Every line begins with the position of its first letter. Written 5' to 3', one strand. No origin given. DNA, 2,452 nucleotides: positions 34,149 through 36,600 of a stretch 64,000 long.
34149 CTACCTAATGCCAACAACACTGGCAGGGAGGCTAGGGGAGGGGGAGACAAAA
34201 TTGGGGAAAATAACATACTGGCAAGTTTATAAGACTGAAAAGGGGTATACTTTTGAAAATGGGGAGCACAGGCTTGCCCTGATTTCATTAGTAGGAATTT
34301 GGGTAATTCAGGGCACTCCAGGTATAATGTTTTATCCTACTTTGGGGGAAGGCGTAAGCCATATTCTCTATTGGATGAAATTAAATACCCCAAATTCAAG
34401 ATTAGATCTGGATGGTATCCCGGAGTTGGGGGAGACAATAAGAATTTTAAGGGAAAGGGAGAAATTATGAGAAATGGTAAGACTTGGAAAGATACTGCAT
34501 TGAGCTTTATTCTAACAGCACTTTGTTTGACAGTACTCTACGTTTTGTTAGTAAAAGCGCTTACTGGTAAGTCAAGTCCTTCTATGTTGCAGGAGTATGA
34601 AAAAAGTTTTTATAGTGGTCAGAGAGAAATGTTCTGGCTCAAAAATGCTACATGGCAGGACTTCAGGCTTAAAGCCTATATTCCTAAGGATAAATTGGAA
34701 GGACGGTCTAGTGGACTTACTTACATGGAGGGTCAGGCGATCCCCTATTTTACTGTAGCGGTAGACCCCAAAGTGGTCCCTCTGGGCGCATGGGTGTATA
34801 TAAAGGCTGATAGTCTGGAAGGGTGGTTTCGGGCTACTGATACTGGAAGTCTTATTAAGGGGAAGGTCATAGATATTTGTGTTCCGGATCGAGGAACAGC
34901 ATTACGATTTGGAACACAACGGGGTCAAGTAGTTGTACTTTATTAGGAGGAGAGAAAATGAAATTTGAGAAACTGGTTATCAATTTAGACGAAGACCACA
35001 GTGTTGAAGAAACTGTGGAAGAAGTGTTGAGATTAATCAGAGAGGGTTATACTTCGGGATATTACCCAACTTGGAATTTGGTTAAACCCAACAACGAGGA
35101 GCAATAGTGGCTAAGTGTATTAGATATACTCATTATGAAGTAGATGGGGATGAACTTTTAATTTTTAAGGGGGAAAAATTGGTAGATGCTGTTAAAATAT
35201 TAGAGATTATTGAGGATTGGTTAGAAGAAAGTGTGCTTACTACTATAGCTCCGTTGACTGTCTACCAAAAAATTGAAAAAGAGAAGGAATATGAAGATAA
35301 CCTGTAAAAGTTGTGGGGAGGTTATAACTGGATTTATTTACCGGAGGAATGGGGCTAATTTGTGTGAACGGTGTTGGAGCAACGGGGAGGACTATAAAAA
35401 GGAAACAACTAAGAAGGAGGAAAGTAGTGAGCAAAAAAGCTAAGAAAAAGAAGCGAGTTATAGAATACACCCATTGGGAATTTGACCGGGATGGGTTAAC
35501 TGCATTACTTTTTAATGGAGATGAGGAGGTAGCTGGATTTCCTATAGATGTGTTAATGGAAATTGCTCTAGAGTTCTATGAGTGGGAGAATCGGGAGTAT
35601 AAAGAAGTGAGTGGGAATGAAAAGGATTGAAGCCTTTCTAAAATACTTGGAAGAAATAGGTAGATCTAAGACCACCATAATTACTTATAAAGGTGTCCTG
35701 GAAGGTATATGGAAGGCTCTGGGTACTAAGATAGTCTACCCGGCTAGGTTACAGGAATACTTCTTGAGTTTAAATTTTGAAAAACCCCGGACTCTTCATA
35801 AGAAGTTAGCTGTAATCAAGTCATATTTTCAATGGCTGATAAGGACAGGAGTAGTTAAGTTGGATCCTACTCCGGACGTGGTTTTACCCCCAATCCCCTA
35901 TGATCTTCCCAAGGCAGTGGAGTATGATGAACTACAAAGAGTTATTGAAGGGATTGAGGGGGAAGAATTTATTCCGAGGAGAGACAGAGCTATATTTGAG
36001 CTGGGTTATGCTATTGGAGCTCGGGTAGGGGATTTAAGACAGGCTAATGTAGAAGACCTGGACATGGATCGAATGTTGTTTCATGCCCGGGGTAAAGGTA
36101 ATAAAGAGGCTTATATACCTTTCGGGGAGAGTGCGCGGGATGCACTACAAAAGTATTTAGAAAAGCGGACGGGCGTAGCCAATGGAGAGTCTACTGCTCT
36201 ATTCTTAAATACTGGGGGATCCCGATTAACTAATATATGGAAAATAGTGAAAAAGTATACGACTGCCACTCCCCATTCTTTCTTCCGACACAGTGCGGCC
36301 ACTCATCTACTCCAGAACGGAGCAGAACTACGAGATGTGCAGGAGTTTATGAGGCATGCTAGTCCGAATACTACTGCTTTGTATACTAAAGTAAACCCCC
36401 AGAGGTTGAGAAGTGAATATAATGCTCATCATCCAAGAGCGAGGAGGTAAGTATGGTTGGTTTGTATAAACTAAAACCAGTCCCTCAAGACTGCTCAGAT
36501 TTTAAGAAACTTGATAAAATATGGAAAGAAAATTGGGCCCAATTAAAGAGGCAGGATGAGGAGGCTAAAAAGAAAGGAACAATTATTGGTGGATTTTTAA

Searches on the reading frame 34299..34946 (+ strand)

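Call 31: search_protein_families(library=pfam, proteins=[window:34299-34946:+], max_evalue=0.001)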
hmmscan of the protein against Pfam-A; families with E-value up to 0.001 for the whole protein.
window:34299-34946:+ (215 aa): 1 family
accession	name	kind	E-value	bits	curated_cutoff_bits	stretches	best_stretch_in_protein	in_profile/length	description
PF06725.17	3D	-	6.8e-12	45.9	23.8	1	152-214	2-71/72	3D domain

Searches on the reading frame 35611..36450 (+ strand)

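Call 31: search_protein_families(library=pfam, proteins=[window:35611-36450:+], max_evalue=0.001)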
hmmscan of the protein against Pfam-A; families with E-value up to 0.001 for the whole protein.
window:35611-36450:+ (279 aa): 2 families
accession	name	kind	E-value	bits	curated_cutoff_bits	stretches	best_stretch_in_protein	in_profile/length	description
PF00589.27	Phage_integrase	-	4.5e-30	105.1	27.1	1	105-264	5-171/172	Phage integrase family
PF02899.23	Phage_int_SAM_1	-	6.5e-06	26.8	22.3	1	6-79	1-82/83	Phage integrase, N-terminal SAM-like domain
